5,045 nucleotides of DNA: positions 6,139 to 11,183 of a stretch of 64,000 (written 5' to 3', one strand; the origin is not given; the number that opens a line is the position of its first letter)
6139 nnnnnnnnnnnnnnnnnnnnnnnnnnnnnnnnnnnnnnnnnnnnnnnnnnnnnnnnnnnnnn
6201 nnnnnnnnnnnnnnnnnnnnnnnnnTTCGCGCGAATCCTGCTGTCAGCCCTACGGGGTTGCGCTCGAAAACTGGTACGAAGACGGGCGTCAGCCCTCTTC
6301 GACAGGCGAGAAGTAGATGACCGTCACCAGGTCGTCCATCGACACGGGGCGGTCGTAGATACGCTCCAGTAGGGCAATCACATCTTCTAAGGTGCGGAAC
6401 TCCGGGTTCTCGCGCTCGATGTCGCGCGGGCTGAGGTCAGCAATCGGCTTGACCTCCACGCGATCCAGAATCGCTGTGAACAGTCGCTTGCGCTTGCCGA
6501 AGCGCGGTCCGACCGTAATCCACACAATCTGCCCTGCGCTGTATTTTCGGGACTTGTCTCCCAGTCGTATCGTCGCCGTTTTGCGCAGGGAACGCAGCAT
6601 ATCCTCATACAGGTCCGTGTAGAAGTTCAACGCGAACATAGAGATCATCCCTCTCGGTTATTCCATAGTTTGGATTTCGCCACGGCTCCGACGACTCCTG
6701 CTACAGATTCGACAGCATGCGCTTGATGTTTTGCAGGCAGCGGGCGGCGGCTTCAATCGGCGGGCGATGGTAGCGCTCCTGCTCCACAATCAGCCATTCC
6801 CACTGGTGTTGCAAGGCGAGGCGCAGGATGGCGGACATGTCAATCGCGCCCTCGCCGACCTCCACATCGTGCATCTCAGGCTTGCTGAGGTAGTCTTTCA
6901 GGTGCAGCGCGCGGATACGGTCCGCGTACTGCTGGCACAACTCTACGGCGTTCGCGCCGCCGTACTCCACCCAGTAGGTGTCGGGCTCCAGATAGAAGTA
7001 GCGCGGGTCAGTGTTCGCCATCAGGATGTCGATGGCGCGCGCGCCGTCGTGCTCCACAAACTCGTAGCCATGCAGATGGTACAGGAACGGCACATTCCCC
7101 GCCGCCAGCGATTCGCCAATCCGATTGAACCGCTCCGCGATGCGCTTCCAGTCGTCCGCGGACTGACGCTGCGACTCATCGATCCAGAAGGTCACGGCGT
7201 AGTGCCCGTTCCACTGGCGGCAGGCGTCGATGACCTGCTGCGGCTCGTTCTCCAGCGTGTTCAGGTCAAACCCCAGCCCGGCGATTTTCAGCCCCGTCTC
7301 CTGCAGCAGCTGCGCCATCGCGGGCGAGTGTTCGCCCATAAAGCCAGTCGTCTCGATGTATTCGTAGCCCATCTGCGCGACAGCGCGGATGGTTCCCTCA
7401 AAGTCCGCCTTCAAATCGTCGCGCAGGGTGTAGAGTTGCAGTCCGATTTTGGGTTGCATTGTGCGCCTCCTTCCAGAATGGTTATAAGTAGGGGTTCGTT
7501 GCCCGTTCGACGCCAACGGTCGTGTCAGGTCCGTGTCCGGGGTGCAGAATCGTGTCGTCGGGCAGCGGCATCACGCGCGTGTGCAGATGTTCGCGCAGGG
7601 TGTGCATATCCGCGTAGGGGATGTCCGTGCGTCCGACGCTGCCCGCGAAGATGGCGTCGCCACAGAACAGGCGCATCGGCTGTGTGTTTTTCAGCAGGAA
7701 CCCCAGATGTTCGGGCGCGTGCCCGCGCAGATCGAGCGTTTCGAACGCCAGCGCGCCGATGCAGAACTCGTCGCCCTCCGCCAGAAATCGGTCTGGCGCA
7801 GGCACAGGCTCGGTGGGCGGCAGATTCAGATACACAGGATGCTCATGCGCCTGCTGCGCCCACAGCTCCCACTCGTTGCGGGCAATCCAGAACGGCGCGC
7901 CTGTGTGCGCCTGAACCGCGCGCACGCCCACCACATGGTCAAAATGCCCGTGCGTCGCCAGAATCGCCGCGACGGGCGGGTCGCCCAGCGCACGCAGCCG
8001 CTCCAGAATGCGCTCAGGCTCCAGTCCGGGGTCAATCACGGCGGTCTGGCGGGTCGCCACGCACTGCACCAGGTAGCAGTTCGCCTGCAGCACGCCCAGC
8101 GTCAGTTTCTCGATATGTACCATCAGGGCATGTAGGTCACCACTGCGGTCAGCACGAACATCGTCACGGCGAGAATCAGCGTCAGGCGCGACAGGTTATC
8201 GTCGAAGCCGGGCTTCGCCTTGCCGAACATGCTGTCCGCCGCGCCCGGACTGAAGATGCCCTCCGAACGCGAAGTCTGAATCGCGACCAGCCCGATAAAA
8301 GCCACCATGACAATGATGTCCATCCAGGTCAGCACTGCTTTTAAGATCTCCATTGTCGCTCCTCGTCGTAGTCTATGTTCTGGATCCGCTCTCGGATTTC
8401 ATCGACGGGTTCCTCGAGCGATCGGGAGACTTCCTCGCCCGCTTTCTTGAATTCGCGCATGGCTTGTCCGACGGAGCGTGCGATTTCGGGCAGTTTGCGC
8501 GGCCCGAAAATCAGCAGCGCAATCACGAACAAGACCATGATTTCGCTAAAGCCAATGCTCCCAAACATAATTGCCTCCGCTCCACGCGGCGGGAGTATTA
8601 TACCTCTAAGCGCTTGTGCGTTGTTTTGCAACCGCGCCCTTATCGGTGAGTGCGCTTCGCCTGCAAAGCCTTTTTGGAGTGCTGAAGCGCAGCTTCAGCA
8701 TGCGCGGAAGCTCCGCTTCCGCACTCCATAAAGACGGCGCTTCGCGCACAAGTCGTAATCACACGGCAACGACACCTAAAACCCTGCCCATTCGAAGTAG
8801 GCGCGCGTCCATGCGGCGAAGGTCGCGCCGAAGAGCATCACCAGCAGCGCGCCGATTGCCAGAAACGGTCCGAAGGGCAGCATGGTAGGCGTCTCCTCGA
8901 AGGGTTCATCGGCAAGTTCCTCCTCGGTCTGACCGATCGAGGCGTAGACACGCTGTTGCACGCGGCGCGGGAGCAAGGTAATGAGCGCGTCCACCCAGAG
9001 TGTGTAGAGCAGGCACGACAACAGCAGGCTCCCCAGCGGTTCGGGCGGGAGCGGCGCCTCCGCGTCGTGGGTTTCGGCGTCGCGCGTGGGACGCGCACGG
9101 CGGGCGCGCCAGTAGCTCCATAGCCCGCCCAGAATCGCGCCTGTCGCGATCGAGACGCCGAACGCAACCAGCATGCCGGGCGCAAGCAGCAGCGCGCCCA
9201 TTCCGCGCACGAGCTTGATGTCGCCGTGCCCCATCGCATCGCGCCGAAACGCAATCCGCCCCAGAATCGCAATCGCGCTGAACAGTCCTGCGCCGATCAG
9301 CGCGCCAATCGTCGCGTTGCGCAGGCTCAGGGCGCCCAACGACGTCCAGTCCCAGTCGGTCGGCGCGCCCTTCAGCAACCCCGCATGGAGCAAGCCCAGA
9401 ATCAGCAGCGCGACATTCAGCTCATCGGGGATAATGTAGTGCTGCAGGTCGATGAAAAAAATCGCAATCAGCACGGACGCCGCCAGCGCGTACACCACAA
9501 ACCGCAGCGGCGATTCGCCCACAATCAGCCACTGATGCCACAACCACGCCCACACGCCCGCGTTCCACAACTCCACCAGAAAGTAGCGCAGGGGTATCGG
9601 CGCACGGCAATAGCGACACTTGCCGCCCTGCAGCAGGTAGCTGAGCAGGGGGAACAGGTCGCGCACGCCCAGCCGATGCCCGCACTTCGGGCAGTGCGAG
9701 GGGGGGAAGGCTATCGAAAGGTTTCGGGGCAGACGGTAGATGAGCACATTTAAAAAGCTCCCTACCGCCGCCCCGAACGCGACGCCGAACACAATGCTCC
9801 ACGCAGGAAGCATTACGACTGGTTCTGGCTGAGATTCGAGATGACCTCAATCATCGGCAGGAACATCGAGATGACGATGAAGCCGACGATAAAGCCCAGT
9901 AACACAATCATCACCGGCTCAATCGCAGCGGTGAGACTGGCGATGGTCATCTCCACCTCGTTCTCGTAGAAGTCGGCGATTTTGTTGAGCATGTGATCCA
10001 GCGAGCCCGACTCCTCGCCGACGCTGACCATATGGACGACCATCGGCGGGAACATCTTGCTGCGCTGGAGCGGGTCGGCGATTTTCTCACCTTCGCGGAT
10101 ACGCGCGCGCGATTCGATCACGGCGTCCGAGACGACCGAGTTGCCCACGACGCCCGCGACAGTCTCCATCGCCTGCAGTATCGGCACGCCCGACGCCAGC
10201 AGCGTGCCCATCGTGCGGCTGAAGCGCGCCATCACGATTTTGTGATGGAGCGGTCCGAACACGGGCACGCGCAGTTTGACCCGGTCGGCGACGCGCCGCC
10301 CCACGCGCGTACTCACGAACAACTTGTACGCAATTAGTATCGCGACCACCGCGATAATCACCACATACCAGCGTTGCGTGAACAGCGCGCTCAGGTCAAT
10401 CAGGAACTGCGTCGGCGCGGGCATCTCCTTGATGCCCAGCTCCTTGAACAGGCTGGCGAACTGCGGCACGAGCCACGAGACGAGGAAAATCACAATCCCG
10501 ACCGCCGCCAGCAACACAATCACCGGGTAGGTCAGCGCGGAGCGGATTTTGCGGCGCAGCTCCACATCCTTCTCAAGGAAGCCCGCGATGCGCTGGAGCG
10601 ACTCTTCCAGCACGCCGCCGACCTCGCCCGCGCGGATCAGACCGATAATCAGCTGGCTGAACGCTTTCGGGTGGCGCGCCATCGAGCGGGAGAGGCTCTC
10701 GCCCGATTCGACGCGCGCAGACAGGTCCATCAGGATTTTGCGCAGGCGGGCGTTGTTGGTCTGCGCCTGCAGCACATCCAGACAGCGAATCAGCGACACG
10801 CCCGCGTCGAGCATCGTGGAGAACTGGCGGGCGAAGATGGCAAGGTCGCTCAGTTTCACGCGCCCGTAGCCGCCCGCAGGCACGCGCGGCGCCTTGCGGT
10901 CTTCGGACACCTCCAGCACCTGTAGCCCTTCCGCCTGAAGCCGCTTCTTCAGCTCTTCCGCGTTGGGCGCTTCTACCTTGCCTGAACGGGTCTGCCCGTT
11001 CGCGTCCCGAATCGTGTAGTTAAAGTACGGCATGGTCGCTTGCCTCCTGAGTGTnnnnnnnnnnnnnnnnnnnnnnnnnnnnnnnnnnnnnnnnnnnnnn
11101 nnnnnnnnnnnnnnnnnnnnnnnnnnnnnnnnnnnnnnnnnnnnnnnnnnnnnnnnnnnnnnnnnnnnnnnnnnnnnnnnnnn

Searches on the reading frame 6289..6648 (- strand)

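Call 68: search_protein_families(library=pfam, proteins=[window:6289-6648:-], max_evalue=0.001)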
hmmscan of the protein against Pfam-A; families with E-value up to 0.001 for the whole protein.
window:6289-6648:- (119 aa): 1 family
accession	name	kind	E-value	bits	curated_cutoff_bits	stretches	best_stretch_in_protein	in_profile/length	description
PF04266.20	ASCH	-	6.4e-06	27.2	21.2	1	10-117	4-103/103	ASCH domain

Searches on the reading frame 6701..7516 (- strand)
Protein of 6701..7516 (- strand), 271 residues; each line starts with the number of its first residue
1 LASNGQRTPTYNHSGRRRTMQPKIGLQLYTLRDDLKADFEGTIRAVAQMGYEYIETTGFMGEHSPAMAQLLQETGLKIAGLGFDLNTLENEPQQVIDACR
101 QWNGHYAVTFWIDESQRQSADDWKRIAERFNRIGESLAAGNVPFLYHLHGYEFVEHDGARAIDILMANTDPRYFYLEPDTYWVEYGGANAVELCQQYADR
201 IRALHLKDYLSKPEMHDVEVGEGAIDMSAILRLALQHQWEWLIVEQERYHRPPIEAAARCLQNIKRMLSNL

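Call 68: search_protein_families(library=pfam, proteins=[window:6701-7516:-], max_evalue=0.001)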
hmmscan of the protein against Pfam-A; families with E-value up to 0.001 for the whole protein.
window:6701-7516:- (271 aa): 1 family
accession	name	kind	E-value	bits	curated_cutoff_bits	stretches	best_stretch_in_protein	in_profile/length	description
PF01261.30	AP_endonuc_2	-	1.5e-17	64.6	31.1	1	43-261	1-246/249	Xylose isomerase-like TIM barrel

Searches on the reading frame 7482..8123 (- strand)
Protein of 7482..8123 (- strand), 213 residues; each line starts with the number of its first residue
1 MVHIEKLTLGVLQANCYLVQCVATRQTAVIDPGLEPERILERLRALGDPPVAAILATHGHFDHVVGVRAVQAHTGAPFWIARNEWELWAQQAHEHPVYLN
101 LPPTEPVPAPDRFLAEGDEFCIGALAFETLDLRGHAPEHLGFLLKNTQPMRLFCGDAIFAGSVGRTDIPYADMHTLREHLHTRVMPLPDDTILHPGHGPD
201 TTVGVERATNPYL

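Call 68: search_protein_families(library=pfam, proteins=[window:7482-8123:-], max_evalue=0.001)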
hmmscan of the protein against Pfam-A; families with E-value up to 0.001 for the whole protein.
window:7482-8123:- (213 aa): 2 families
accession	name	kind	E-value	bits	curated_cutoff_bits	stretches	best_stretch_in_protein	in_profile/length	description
PF00753.33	Lactamase_B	-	1e-26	94.5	22.7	1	10-197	2-196/196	Metallo-beta-lactamase superfamily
PF12706.13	Lactamase_B_2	-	6.6e-08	32.8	27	1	29-156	4-142/200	Beta-lactamase superfamily domain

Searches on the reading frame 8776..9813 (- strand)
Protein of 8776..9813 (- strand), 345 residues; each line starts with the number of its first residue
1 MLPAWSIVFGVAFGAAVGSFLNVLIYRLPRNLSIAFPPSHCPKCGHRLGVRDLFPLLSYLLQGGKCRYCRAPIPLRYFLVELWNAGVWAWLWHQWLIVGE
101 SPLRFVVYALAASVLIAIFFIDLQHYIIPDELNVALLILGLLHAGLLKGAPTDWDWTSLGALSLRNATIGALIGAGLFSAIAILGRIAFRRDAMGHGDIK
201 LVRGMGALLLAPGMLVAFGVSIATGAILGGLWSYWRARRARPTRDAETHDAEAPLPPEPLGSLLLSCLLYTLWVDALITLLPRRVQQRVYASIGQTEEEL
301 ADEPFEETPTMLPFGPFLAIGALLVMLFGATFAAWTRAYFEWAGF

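Call 7: search_protein_families(library=pfam, proteins=[window:8776-9813:-], max_evalue=0.001)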
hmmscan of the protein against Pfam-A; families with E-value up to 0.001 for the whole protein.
window:8776-9813:- (345 aa): 2 families
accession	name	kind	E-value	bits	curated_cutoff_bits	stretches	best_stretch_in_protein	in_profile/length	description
PF06750.18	A24_N_bact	-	7.7e-32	109.7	23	1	13-94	2-83/84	Bacterial Peptidase A24 N-terminal domain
PF01478.23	Peptidase_A24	-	2.3e-14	54.1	26.5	1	110-229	2-103/104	Type IV leader peptidase family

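Call 91: search_protein_families(library=ncbifam, proteins=[window:8776-9813:-], max_evalue=0.00001)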
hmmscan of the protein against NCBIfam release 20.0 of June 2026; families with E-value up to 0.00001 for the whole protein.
window:8776-9813:- (345 aa): 0 families

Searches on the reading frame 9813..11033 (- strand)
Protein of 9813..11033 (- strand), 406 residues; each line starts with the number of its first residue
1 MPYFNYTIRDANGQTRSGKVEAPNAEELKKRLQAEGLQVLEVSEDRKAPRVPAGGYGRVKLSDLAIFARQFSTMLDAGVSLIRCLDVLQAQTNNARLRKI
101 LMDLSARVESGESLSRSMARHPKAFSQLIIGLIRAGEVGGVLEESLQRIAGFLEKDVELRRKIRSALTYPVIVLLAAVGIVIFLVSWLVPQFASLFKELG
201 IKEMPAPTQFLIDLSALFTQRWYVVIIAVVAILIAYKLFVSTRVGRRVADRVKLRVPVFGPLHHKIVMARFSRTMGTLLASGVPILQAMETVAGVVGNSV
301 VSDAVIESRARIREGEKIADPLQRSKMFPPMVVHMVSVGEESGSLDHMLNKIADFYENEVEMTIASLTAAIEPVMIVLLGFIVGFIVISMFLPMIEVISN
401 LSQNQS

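Call 7: search_protein_families(library=pfam, proteins=[window:9813-11033:-], max_evalue=0.001)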
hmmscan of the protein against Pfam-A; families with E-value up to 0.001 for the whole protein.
window:9813-11033:- (406 aa): 1 family
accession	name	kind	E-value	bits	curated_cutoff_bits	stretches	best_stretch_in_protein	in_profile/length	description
PF00482.28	T2SSF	-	8e-66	220.1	25.2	2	67-190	1-125/125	Type II secretion system (T2SS), protein F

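Call 91: search_protein_families(library=ncbifam, proteins=[window:9813-11033:-], max_evalue=0.00001)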
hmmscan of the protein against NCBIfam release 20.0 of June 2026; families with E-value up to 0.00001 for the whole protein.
window:9813-11033:- (406 aa): 6 families
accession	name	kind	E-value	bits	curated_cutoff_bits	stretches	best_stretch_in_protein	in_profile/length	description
NF052607.1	T4PiliAsmPilCThrm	equivalog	6.5e-133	443.7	700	1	1-403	1-406/406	type IV pilus assembly protein PilC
NF052606.1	T4PiliAsmPilCMyx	equivalog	2e-128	428.8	700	1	2-400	20-417/419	type IV pilus assembly protein PilC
TIGR02120.1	GspF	equivalog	3e-113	379.1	424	1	4-399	1-399/401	type II secretion system inner membrane protein GspF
NF047826.1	T3SSXpsF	equivalog_domain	1.8e-78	264.1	650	1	1-398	1-401/405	type II secretion system protein XpsF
NF007861.0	PRK10573.1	equivalog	3.9e-74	250.1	401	1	9-397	12-394/401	protein transport protein HofC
NF041012.2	T4P_ComGB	equivalog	1.2e-44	153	240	1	68-398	7-331/332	competence type IV pilus assembly protein ComGB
